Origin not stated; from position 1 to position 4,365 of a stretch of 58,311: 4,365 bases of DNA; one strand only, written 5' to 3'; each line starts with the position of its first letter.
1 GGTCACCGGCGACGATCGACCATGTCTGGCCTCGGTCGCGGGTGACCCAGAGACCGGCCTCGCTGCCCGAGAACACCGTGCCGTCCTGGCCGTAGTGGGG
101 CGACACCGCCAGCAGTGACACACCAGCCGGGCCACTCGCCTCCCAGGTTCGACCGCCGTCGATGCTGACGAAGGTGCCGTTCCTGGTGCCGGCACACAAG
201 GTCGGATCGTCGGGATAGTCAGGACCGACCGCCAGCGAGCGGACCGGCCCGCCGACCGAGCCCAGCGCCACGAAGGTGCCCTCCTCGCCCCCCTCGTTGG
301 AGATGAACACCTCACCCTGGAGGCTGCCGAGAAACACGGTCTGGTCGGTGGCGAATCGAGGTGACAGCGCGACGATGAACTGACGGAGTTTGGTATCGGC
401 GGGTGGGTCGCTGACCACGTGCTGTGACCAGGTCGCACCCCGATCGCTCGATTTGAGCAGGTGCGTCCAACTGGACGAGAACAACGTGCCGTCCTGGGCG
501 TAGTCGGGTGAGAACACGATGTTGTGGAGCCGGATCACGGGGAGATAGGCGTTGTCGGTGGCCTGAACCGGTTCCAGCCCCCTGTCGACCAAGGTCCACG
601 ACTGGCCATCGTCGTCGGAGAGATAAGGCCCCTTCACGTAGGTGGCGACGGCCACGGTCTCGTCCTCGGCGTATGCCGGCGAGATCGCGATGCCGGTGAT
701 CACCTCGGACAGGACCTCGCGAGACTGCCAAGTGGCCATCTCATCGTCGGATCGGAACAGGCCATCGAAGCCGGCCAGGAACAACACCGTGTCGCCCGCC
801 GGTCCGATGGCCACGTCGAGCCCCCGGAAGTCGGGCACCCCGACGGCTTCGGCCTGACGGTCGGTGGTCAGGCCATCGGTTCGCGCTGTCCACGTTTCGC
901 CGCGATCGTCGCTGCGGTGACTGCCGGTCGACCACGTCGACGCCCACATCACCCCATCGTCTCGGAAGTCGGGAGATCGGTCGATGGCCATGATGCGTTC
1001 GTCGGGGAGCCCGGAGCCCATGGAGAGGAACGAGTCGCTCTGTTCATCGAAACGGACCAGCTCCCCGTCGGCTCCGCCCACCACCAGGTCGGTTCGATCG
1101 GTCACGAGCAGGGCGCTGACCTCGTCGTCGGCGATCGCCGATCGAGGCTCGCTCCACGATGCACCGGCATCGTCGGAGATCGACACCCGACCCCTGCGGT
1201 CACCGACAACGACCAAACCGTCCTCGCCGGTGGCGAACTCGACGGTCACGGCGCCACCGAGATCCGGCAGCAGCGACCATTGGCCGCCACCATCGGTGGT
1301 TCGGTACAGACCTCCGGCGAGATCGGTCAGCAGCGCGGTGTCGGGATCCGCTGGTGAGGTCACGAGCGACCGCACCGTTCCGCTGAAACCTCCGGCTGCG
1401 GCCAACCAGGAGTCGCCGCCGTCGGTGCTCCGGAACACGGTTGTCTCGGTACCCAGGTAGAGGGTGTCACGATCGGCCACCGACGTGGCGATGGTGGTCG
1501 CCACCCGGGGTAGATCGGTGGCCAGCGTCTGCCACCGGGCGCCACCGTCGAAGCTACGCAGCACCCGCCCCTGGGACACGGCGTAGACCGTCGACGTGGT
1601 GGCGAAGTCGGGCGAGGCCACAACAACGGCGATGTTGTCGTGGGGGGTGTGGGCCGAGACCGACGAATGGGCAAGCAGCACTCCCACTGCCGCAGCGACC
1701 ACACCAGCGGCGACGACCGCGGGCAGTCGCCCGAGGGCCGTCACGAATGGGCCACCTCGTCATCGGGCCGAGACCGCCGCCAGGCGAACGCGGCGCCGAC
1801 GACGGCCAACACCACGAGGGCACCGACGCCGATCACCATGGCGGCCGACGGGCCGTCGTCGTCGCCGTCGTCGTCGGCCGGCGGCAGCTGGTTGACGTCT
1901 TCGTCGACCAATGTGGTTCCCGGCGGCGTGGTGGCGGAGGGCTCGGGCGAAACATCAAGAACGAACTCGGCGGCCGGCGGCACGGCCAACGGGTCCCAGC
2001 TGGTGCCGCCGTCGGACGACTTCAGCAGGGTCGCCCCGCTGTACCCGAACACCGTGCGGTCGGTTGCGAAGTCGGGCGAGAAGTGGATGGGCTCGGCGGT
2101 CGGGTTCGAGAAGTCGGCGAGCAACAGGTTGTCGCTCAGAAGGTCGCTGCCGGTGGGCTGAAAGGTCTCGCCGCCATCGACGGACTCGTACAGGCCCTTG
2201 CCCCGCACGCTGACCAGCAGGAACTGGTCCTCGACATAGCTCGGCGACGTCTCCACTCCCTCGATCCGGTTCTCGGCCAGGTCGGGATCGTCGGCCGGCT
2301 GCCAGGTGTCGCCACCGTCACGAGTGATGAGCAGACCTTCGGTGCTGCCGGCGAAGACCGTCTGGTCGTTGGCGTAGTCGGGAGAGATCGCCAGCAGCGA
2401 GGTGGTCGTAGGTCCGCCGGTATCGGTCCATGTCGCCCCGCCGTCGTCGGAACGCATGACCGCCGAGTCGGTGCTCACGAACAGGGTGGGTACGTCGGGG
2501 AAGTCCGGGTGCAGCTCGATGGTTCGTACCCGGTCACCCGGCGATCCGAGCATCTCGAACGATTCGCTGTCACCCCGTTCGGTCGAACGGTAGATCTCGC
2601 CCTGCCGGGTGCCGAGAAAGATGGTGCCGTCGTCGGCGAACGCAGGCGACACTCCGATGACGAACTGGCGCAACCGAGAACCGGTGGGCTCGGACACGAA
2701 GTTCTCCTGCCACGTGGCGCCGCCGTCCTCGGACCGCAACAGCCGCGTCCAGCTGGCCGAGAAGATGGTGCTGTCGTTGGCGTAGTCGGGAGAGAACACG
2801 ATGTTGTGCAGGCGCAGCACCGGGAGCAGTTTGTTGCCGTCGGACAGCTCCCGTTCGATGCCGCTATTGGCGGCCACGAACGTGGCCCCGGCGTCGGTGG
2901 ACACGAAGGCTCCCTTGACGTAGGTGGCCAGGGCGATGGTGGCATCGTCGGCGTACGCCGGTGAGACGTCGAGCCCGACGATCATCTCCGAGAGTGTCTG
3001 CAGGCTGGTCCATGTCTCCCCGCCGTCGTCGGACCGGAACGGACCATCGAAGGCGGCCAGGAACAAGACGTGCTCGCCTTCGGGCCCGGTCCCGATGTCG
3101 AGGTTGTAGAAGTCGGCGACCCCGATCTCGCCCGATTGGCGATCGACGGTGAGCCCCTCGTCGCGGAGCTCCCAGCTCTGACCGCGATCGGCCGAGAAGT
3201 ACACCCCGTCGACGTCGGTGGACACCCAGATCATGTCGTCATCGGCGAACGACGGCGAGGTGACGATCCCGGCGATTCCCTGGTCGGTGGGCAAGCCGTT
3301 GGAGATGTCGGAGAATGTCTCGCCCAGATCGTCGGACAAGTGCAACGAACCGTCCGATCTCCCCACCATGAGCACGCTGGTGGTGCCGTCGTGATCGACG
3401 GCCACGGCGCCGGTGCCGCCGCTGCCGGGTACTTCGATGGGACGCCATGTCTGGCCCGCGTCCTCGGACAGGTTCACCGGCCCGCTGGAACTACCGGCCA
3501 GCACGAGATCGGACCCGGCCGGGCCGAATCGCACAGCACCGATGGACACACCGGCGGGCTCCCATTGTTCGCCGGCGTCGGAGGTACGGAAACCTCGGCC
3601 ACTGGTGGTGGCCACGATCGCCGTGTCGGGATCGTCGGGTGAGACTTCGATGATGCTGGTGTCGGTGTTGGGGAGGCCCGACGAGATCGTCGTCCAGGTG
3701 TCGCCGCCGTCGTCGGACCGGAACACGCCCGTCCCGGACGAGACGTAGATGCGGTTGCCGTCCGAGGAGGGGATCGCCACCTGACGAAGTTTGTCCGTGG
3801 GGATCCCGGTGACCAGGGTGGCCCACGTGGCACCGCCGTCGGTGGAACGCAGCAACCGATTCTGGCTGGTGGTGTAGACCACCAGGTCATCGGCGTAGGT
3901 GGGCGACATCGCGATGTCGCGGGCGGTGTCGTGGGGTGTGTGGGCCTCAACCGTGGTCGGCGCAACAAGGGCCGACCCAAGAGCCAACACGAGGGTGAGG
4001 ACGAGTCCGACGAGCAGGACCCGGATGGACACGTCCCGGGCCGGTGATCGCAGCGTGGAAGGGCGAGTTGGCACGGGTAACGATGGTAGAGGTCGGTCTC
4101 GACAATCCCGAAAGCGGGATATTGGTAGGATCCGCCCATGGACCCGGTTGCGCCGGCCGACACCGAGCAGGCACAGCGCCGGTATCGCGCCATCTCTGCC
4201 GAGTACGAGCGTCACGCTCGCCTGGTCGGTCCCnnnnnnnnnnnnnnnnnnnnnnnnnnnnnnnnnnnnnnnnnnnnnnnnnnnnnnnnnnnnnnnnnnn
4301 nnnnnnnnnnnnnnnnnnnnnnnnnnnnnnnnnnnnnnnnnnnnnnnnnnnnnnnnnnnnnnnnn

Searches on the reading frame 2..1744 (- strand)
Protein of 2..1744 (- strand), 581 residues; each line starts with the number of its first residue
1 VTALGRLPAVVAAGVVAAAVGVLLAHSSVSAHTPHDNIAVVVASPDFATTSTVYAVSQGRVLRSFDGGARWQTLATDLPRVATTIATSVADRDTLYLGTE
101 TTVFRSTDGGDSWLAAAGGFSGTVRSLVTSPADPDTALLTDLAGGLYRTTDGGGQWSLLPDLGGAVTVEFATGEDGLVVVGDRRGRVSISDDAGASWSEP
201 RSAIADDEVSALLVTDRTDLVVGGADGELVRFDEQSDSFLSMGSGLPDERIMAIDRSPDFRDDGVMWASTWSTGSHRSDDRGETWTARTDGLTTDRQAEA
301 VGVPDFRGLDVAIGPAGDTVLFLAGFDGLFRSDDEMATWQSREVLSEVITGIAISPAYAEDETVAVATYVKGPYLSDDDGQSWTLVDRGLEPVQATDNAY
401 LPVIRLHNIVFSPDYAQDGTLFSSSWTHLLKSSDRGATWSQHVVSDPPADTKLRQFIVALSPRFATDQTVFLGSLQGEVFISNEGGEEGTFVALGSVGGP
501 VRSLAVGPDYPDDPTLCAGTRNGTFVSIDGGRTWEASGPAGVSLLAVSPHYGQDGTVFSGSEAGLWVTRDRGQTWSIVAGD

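Call 24: search_protein_families(library=ncbifam, proteins=[window:2-1744:-], max_evalue=1e-25)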
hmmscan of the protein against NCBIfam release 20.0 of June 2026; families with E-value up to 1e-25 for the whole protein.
window:2-1744:- (581 aa): 1 family
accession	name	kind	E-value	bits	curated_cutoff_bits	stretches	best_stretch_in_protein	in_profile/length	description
NF045728.1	glycosyl_F510_1955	equivalog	5.4e-44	150.3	175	0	429-576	74-211/246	F510_1955 family glycosylhydrolase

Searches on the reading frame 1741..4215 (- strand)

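Call 24: search_protein_families(library=ncbifam, proteins=[window:1741-4215:-], max_evalue=1e-25)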
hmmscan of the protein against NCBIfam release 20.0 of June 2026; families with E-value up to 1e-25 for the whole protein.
window:1741-4215:- (824 aa): 1 family
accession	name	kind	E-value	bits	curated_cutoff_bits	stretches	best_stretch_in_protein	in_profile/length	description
NF045728.1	glycosyl_F510_1955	equivalog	1.8e-50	171.5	175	0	103-220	98-212/246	F510_1955 family glycosylhydrolase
